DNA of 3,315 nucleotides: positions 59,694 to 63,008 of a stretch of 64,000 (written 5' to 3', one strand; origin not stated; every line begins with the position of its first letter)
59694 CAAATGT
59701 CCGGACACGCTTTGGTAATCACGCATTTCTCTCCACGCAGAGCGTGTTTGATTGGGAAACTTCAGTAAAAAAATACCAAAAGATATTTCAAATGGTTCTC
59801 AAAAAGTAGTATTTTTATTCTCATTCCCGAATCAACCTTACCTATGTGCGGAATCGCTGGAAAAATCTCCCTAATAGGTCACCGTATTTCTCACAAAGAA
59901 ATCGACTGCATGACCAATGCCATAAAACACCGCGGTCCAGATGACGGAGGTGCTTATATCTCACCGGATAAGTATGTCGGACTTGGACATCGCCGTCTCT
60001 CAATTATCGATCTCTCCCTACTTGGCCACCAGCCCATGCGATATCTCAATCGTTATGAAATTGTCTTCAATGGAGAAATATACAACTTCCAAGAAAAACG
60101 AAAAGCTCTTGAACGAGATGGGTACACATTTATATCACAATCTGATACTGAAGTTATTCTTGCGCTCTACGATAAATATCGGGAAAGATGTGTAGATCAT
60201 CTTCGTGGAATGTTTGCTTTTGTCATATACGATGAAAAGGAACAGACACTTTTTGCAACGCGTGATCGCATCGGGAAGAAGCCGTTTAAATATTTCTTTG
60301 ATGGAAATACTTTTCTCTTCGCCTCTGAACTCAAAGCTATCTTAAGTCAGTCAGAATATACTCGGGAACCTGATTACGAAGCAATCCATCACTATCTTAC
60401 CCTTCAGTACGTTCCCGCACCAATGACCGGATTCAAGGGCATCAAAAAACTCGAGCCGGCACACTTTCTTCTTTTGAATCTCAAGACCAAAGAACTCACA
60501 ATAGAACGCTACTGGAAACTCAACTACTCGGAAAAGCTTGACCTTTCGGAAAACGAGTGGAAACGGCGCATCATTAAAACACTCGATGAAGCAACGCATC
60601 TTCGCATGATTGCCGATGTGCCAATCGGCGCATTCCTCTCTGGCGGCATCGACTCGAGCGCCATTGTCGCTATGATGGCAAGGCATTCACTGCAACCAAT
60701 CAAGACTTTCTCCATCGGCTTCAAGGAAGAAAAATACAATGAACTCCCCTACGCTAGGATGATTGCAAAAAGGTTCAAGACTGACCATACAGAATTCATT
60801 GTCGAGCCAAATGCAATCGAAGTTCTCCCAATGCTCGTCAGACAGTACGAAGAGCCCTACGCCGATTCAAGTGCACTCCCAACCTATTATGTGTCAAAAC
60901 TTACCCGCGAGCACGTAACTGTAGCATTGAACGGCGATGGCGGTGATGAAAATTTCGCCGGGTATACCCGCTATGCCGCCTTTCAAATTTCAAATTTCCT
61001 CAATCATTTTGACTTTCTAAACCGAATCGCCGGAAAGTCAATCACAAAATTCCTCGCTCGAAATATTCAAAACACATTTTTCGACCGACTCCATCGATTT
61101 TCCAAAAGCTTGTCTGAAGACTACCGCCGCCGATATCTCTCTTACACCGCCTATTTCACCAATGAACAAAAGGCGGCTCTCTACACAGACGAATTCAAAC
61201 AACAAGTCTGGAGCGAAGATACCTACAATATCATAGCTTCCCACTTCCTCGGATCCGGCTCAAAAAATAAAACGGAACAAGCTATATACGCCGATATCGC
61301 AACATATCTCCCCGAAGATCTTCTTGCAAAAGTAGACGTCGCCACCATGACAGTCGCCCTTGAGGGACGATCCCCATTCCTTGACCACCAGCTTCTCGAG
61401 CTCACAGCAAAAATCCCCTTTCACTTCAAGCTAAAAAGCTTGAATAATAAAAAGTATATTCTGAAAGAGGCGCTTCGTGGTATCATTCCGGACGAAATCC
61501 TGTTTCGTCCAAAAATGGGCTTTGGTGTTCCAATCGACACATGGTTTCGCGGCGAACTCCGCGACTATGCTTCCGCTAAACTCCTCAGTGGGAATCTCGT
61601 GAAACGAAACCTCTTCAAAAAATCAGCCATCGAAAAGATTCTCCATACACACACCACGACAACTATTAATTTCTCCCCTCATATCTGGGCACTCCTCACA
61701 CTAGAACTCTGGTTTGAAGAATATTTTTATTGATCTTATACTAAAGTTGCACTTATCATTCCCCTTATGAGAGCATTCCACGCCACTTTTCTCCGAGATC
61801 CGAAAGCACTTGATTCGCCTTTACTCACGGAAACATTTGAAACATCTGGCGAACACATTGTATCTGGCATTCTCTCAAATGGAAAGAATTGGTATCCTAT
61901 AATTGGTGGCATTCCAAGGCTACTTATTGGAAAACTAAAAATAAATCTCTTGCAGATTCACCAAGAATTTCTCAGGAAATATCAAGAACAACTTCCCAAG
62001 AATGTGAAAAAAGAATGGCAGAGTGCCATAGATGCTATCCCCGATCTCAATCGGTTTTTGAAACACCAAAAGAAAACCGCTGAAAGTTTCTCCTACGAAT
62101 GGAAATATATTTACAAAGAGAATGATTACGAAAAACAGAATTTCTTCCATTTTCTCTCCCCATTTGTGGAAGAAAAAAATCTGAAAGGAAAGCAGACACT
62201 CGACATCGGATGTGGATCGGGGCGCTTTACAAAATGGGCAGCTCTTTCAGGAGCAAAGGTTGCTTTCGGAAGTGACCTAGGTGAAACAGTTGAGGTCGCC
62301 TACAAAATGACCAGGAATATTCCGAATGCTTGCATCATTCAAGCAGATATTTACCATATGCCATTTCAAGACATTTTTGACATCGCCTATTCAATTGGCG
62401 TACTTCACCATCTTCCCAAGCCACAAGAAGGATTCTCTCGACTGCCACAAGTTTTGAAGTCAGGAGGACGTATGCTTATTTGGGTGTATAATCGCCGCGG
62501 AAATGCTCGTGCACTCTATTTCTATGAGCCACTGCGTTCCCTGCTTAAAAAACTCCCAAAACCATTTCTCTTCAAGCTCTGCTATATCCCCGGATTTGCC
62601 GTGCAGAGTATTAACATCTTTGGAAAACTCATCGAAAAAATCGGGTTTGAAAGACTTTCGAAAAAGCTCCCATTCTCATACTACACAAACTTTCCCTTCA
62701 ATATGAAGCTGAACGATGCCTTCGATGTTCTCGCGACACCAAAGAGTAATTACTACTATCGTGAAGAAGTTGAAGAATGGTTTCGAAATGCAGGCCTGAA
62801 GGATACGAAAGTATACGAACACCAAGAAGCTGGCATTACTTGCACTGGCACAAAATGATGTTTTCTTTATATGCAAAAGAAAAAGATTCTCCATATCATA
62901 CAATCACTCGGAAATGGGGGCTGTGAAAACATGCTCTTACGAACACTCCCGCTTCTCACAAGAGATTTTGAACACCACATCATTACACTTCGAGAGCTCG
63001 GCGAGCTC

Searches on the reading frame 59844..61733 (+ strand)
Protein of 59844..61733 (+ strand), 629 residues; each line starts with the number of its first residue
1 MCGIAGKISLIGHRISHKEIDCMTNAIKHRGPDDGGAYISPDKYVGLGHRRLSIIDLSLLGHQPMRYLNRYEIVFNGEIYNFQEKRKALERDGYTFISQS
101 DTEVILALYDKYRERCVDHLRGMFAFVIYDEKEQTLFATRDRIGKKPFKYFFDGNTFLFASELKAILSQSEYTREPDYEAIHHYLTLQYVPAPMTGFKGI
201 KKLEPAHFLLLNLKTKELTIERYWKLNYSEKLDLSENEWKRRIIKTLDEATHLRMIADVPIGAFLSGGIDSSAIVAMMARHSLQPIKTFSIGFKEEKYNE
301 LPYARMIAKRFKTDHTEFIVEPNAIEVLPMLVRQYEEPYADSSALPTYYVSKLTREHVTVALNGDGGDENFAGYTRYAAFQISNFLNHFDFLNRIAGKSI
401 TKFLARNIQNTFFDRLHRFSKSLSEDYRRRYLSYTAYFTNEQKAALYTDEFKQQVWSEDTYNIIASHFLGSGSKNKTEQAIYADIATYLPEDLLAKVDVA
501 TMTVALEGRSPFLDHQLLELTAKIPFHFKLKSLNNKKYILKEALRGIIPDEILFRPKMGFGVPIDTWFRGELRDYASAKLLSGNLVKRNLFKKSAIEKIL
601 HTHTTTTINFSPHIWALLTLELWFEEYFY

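Call 10: search_protein_families(library=pfam, max_evalue=0.001, proteins=[window:59844-61733:+])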
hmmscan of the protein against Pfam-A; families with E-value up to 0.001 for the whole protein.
window:59844-61733:+ (629 aa): 4 families
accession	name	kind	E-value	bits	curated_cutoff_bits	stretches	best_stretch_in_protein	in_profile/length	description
PF00733.27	Asn_synthase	-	1.4e-98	331.2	21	1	245-625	4-354/354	Asparagine synthase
PF13537.11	GATase_7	-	3.4e-42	143.8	25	1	49-167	1-122/123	Glutamine amidotransferase domain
PF13522.11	GATase_6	-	1.7e-37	128.8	27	1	33-162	2-130/130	Glutamine amidotransferase domain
PF12481.13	DUF3700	-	4.8e-06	26.6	27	1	114-169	123-178/228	Aluminium induced protein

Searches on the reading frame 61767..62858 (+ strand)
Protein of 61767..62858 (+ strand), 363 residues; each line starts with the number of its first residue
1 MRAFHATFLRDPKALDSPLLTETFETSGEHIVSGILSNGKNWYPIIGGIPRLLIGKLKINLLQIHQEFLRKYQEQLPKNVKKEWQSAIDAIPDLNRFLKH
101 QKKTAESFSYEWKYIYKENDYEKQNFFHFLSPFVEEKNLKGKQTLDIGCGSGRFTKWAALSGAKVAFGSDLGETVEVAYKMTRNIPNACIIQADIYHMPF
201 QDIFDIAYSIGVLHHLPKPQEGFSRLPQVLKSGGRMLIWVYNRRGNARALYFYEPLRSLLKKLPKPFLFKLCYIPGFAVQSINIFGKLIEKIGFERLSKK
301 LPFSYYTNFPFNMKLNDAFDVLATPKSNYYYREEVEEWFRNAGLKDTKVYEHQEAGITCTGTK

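Call 10: search_protein_families(library=pfam, max_evalue=0.001, proteins=[window:61767-62858:+])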
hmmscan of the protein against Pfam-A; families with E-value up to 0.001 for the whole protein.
window:61767-62858:+ (363 aa): 7 families
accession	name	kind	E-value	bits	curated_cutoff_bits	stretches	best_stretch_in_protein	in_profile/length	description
PF08241.18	Methyltransf_11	-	1.8e-16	61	21.2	1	145-238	1-95/95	Methyltransferase domain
PF13489.12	Methyltransf_23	-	2.2e-13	50.7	27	1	128-347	14-162/164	Methyltransferase domain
PF13847.12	Methyltransf_31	-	1.3e-12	48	27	1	140-242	3-113/145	Methyltransferase domain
PF13649.12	Methyltransf_25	-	1.4e-12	48.5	27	1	145-234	2-97/97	Methyltransferase domain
PF08003.17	Methyltransf_9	-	4.2e-10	39.5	23.8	1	138-239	113-218/315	Protein of unknown function (DUF1698)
PF08242.18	Methyltransf_12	-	1.1e-09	39.4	30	1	145-235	1-97/98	Methyltransferase domain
PF01728.25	FtsJ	-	0.00014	22.3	24.1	1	140-203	21-83/181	FtsJ-like methyltransferase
